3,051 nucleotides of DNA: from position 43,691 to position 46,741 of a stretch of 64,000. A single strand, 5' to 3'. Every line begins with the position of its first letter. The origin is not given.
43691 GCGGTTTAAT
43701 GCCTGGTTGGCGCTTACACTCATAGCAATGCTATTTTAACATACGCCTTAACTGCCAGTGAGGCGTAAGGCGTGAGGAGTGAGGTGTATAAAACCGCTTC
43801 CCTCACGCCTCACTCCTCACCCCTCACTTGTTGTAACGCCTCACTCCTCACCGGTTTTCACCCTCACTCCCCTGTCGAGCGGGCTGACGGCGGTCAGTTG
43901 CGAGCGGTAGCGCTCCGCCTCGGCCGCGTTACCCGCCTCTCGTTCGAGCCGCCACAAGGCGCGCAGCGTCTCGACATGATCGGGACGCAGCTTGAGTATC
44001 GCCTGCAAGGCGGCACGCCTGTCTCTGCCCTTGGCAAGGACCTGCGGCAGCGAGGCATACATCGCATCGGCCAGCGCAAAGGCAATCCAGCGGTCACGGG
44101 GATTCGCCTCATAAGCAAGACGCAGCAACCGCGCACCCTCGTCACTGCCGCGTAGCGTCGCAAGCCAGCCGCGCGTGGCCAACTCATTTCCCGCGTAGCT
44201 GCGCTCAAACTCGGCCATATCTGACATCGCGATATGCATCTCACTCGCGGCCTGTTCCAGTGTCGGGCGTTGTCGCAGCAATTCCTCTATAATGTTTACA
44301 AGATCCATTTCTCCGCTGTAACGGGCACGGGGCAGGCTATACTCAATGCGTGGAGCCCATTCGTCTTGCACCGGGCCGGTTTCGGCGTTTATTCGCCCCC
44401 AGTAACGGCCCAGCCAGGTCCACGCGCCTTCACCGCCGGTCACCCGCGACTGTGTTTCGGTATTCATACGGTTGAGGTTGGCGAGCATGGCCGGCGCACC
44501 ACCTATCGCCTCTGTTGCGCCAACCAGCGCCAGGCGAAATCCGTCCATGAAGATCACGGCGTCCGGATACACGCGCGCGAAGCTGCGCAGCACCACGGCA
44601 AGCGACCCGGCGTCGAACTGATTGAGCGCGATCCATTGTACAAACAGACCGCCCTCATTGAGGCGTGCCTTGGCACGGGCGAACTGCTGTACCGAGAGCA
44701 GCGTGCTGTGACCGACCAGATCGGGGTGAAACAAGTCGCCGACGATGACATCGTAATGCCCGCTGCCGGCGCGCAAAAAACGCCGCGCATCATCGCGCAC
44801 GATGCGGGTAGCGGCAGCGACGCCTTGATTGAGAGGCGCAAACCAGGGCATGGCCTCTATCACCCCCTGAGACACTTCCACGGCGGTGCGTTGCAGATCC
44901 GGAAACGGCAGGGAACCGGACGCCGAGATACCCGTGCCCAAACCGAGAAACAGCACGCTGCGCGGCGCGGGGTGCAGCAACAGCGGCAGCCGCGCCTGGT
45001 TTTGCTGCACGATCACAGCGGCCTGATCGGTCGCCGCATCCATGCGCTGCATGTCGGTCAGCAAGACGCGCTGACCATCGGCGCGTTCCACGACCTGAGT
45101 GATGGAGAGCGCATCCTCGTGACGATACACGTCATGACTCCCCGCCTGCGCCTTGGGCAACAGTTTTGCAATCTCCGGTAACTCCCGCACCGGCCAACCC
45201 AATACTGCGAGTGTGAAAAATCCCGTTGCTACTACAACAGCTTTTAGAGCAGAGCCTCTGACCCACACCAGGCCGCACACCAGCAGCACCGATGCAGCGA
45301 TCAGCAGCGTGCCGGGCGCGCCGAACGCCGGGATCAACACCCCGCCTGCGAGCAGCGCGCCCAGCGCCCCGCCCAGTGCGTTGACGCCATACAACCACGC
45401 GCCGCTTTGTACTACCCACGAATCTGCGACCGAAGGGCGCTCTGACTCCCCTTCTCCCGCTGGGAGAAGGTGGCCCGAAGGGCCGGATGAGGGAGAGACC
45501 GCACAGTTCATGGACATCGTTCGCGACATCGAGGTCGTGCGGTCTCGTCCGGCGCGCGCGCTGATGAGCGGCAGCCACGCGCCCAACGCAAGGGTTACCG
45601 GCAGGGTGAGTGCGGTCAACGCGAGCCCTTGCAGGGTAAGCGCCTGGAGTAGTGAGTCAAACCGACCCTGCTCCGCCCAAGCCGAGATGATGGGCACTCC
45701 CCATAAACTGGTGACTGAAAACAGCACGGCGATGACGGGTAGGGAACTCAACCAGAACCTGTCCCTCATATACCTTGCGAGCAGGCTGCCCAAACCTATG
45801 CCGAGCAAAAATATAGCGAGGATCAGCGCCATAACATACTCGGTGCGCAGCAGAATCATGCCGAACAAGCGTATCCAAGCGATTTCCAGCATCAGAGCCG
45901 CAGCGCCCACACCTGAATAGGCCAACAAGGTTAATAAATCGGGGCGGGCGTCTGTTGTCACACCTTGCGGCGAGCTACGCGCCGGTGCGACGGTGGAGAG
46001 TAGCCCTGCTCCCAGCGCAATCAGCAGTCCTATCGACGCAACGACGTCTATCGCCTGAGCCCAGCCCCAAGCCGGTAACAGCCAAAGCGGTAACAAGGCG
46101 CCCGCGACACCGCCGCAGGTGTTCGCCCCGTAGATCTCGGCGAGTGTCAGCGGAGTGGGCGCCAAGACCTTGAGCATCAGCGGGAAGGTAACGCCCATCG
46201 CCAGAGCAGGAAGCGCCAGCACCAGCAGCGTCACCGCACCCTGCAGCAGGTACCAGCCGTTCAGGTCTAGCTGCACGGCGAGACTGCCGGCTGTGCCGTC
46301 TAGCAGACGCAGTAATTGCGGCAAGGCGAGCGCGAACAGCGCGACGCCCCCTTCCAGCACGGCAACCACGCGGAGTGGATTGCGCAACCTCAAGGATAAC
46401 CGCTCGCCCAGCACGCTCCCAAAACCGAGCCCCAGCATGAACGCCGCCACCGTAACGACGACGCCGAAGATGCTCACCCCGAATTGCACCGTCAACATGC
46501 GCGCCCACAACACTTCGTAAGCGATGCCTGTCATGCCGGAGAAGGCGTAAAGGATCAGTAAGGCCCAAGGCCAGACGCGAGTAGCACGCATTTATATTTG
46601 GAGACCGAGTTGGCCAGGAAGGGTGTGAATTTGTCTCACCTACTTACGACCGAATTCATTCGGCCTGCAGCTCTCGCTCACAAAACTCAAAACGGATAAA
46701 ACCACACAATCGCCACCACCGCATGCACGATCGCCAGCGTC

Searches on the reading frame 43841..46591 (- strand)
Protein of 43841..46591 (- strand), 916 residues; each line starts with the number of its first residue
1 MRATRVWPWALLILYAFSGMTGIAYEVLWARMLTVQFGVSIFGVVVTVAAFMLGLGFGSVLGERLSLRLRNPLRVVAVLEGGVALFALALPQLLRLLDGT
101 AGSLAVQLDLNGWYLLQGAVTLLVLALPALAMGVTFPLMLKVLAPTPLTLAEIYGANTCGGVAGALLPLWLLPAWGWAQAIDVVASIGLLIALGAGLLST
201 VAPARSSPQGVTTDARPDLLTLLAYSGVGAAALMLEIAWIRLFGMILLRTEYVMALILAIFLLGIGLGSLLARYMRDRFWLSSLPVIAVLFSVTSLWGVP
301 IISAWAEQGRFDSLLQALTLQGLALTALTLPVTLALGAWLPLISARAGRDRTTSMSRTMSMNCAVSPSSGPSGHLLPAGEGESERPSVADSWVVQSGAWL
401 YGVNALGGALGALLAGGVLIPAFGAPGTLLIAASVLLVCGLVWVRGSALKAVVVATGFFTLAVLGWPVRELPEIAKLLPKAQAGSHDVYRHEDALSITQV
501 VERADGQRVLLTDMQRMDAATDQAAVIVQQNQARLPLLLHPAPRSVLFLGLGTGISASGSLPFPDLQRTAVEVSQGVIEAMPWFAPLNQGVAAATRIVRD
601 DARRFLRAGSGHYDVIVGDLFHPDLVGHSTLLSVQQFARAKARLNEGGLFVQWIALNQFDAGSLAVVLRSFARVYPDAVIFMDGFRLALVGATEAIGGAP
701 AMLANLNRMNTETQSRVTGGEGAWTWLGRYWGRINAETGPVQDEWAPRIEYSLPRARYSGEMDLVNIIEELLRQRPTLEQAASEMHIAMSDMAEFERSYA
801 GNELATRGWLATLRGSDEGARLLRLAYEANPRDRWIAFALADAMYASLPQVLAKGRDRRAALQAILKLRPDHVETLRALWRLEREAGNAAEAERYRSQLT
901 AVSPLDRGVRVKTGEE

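Call 41: search_protein_families(library=ncbifam, proteins=[window:43841-46591:-], max_evalue=1e-10)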
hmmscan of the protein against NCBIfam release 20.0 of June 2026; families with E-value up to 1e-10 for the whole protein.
window:43841-46591:- (916 aa): 3 families
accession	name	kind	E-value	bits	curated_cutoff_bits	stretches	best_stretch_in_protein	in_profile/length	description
NF002956.0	PRK03612.1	equivalog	8e-14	50.9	472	0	537-651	294-414/522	polyamine aminopropyltransferase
NF037959.1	MFS_SpdSyn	subfamily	1.3e-11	44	40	0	594-683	325-414/480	fused MFS/spermidine synthase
NF002010.0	PRK00811.1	equivalog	6.4e-11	42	260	1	521-681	57-220/287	polyamine aminopropyltransferase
